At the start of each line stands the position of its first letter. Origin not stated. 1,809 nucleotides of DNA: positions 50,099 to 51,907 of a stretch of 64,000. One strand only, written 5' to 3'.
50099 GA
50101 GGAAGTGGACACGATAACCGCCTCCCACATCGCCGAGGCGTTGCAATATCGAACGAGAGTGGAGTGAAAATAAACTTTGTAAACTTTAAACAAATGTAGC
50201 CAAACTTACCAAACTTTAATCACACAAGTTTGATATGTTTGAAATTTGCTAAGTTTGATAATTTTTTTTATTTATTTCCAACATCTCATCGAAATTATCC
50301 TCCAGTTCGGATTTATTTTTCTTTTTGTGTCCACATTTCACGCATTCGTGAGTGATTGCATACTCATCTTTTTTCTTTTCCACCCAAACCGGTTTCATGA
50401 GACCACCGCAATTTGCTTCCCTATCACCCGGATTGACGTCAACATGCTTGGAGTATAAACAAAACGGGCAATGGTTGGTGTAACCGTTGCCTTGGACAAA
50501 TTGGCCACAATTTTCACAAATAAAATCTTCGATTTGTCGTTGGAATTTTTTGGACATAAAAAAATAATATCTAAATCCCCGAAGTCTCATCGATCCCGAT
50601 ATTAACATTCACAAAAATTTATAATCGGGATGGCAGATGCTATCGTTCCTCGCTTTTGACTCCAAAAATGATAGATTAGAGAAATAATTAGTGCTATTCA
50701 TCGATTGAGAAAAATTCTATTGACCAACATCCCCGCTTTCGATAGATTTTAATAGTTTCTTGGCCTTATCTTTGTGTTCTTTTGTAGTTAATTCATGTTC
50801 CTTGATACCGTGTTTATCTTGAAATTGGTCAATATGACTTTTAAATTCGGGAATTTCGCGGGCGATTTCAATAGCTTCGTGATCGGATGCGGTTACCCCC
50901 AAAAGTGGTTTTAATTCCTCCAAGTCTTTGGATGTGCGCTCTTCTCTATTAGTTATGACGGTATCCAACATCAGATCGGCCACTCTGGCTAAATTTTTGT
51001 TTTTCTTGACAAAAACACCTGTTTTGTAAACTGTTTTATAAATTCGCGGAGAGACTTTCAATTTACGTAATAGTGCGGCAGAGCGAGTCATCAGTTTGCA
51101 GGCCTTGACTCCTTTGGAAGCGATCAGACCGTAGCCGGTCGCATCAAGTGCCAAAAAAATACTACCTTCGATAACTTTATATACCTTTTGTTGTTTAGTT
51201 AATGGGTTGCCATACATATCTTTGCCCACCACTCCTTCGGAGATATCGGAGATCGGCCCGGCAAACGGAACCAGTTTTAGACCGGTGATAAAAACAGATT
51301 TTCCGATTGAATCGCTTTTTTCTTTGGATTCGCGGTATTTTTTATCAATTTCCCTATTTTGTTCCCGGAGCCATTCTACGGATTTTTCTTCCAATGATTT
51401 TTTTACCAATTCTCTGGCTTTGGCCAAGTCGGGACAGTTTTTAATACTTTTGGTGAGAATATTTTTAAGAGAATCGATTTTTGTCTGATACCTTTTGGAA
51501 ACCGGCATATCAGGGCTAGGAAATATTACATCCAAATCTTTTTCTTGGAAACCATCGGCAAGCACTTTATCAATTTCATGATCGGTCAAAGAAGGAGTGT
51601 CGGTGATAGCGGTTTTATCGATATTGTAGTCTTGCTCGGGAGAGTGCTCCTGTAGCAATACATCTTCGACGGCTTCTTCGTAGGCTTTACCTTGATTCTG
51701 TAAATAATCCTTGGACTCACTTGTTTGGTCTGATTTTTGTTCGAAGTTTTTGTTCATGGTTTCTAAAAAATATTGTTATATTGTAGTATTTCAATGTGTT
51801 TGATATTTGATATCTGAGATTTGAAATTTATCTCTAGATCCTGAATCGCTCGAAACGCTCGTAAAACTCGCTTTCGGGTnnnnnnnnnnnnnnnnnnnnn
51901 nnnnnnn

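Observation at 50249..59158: Candidate uncharacterised gene cluster on the minus strand: 1369-aa PI3/4K-like protein, small membrane protein, membrane-anchored Zn-ribbon Clp unfoldase, PT-TG-like protein and RNHCP protein, punctuated by repeat elements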

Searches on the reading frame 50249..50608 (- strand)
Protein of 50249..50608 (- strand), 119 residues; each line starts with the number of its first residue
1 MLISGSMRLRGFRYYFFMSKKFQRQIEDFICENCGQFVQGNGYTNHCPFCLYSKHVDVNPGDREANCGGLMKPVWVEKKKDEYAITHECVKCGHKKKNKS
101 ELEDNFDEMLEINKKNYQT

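Call 3: search_protein_families(library=pfam, proteins=[window:50249-50608:-], max_evalue=0.1)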
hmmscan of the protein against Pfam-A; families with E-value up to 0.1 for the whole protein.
window:50249-50608:- (119 aa): 6 families
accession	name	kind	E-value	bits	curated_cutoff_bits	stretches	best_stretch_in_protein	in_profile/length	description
PF12647.12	RNHCP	-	3.9e-28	97.7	24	1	27-107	2-87/90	RNHCP domain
PF08209.17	Sgf11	-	0.00061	19.7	26.4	1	27-47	3-23/33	Sgf11 (transcriptional regulation protein)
PF23455.1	DUF7129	-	0.0034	17.5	30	0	86-101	11-26/45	Domain of unknown function (DUF7129)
PF21349.2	RUBY_RBDX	-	0.0045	16.8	26.5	1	30-54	2-26/30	Rubrerythrin, rubredoxin-like domain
PF11527.13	ARL2_Bind_BART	-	0.014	16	23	1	16-41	12-37/116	The ARF-like 2 binding protein BART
PF23580.1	Znf_XAF1_N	-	0.093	12.6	27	0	28-51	5-28/30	XIAP-associated factor 1-like, N-terminal zinc finger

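Call 4: search_protein_families(library=ncbifam, proteins=[window:50249-50608:-], max_evalue=0.1)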
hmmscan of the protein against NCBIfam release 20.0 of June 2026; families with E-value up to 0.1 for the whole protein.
window:50249-50608:- (119 aa): 3 families
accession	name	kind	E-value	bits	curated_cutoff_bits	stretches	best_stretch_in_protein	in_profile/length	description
NF045767.1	RuberyRbr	equivalog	0.0072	16.4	200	1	23-54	152-184/194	rubrerythrin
TIGR02443.1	TIGR02443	equivalog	0.052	13.4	49.45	1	86-100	31-45/59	YheV family putative zinc ribbon protein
TIGR00398.1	metG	equivalog_domain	0.055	12.2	336.35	1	23-103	115-189/530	methionine--tRNA ligase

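Call 59: search_protein_families(library=padloc, proteins=[window:50249-50608:-], max_evalue=0.01)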
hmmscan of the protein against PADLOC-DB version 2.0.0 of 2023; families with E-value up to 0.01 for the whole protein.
window:50249-50608:- (119 aa): 0 families

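Call 86: search_protein_families(library=phrogs, proteins=[window:50249-50608:-], max_evalue=0.01)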
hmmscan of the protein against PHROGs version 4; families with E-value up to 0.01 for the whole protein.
window:50249-50608:- (119 aa): 1 family
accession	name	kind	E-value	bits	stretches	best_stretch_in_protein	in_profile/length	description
phrog_9188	-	unknown function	3.2e-05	25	1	19-67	13-60/70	-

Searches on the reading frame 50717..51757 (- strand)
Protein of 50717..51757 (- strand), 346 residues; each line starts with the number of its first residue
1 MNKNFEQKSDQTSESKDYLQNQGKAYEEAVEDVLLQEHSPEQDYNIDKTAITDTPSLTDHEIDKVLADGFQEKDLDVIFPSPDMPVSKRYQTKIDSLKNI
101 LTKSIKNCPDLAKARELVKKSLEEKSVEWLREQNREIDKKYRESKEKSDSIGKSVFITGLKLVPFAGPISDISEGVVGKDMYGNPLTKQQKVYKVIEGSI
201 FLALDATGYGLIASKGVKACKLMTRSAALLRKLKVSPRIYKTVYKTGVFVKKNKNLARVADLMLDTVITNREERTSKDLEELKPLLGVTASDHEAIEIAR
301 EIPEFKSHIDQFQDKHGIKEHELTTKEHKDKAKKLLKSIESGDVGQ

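Call 3: search_protein_families(library=pfam, proteins=[window:50717-51757:-], max_evalue=0.1)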
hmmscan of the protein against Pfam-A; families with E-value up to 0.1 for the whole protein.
window:50717-51757:- (346 aa): 0 families

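Call 4: search_protein_families(library=ncbifam, proteins=[window:50717-51757:-], max_evalue=0.1)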
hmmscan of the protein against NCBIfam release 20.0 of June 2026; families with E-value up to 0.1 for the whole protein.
window:50717-51757:- (346 aa): 1 family
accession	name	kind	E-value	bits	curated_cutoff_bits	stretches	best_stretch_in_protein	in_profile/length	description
NF038402.1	TroA_like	subfamily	0.0075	15.9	30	1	251-283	42-74/219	helical backbone metal receptor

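Call 22: find_homologous_proteins(query=window:50717-51757:-, max_evalue=1)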
Query window:50717-51757:- (346 aa): 4 proteins with E <= 1 among 4891 candidates.
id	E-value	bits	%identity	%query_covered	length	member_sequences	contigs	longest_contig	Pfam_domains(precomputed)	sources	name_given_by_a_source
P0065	1.2e-218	742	99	100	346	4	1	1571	-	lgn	-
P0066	6.5e-142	490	66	99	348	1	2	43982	-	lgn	-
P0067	5.1e-137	474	63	99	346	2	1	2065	-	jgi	jgi:hypothetical protein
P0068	1.0e-108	381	52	100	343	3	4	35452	-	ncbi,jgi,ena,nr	ncbi:MAG TPA: hypothetical protein PLH65_02270 [bacterium]|nr:hypothetical protein [bacterium] HPN67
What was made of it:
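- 50717..51757 (-): 346-aa all-alpha protein of unknown function with a strongly conserved core (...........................DATGYG). Accessory. Call 22 (only 4 clusters, 52-99% identity).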

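Call 23: find_encoding_contigs(protein=P0066, flank=10000, max_places=3)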
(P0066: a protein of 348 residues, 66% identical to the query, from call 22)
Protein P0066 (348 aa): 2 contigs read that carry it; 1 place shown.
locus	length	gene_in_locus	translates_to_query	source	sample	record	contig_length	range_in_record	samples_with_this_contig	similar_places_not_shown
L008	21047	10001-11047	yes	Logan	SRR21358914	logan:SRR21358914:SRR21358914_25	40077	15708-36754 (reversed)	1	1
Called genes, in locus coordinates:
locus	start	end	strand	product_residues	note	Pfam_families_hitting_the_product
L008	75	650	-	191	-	PF00436:SSB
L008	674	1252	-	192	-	PF01250:Ribosomal_S6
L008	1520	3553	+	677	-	PF02369:Big_1 (weak), PF09134:Invasin_D3 (faint), PF02369:Big_1 (weak)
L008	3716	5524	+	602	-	-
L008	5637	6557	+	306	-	PF07992:Pyr_redox_2, PF13738:Pyr_redox_3, PF00070:Pyr_redox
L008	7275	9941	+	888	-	PF00004:AAA (weak), PF03193:RsgA_GTPase (faint), PF17871:AAA_lid_9, PF00158:Sigma54_activat (weak), PF00004:AAA, PF07724:AAA_2, PF07728:AAA_5, PF10431:ClpB_D2-small, +4 more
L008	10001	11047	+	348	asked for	-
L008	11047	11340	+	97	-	PF12647:RNHCP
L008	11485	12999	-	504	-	PF05362:Lon_C (faint), PF13541:ChlI, PF01078:Mg_chelatase, PF07728:AAA_5 (faint), PF13335:Mg_chelatase_C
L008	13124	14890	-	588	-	PF09972:DUF2207, PF20990:DUF2207_C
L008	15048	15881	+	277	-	PF05822:UMPH-1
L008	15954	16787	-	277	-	-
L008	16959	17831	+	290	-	PF01966:HD (weak)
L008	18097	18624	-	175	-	PF00293:NUDIX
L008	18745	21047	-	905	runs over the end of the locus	PF07517:SecA_DEAD, PF01043:SecA_PP_bind, PF21090:P-loop_SecA, PF07516:SecA_SW, PF02810:SEC-C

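Call 56: search_protein_families(library=pfam, proteins=[window:50717-51757:-, P0066, P0068], max_evalue=10)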
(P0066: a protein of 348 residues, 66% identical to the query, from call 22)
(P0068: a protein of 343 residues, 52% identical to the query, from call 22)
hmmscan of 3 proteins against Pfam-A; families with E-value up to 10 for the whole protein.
window:50717-51757:- (346 aa): 1 family
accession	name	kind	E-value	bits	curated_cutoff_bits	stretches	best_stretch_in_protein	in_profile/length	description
PF23154.1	KANSL3_1st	-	0.3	11.2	23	1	292-339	5-53/169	KANSL3, helical domain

P0066 (348 aa): 3 families
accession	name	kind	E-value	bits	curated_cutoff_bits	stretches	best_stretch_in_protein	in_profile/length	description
PF24731.1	DUF7683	-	0.092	13.5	27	1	45-67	43-65/73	Domain of unknown function (DUF7683)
PF13326.11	PSII_Pbs27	-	1.1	9.9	25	1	75-135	39-85/140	Photosystem II Pbs27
PF22727.1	NCH2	-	2.8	8.6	27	1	8-56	11-60/96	NACHT C-terminal Helical domain 2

P0068 (343 aa): 2 families
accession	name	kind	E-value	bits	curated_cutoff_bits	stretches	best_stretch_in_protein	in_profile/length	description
PF21607.2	FabD_helical_ins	-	0.088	13.4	27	0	48-95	2-48/80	[Acyl-carrier-protein] S-malonyltransferase, inserted helical domain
PF05037.18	DUF669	-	0.19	12.3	21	1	85-147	72-132/138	Protein of unknown function (DUF669)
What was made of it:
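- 50717..51757 (-): Calls 3 and 56 (no Pfam family, no PT-TG).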

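Call 59: search_protein_families(library=padloc, proteins=[window:50717-51757:-], max_evalue=0.01)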
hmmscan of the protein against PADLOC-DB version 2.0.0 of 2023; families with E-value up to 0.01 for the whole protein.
window:50717-51757:- (346 aa): 0 families

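Call 65: predict_structure(alignment_id=A6)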
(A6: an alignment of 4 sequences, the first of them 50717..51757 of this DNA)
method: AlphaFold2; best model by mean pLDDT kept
length: 346 residues; sequences in the alignment: 4
mean_pLDDT: 48.3   pTM: 0.40
mean pLDDT of the five models: 48.3, 42.1, 42.0, 41.6, 38.6
residues with pLDDT >= 90: 0; 70-90: 23; 50-70: 136; < 50: 187
segments of 3 or more residues with pLDDT < 50: 1-57, 68-70, 74-86, 103-167, 206-216, 273-291, 340-346
pLDDT, mean of each block of 10 residues (from residue 1): 32 34 32 28 37 47 53 46 50 52 40 32 36 37 38 26 40 56 56 63 50 48 64 56 68 61 59 42 32 55 64 77 70 63 41
secondary structure, 60 per line:
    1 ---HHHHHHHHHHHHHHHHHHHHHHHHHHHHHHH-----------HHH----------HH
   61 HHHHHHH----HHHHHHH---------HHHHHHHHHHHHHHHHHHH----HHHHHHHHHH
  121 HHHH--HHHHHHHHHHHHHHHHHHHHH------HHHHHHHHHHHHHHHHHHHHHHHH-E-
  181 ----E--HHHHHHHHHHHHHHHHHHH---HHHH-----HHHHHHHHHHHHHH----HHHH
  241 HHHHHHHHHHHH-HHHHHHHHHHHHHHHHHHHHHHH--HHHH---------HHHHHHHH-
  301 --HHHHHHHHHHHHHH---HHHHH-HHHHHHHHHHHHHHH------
elements in order: H4-34 H59-67 H72-78 H88-106 H111-124 H127-147 H154-177 H188-206 H210-213 H219-232 H237-252 H254-276 H279-282 H292-299 H303-316 H320-324 H326-340
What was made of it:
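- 50717..51757 (-): Call 65 (AlphaFold2 mean pLDDT 48).
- On PT-TG pre-toxin domain (PF14449): The AlphaFold2 model is too poor for a fold test (call 65).
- Tried and rejected: Structure of the 346-aa protein: AlphaFold2 with 4 sequences gave mean pLDDT 48 (call 65), so no fold search was run on it.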

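Call 86: search_protein_families(library=phrogs, proteins=[window:50717-51757:-], max_evalue=0.01)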
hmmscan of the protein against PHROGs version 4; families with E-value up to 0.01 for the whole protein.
window:50717-51757:- (346 aa): 0 families
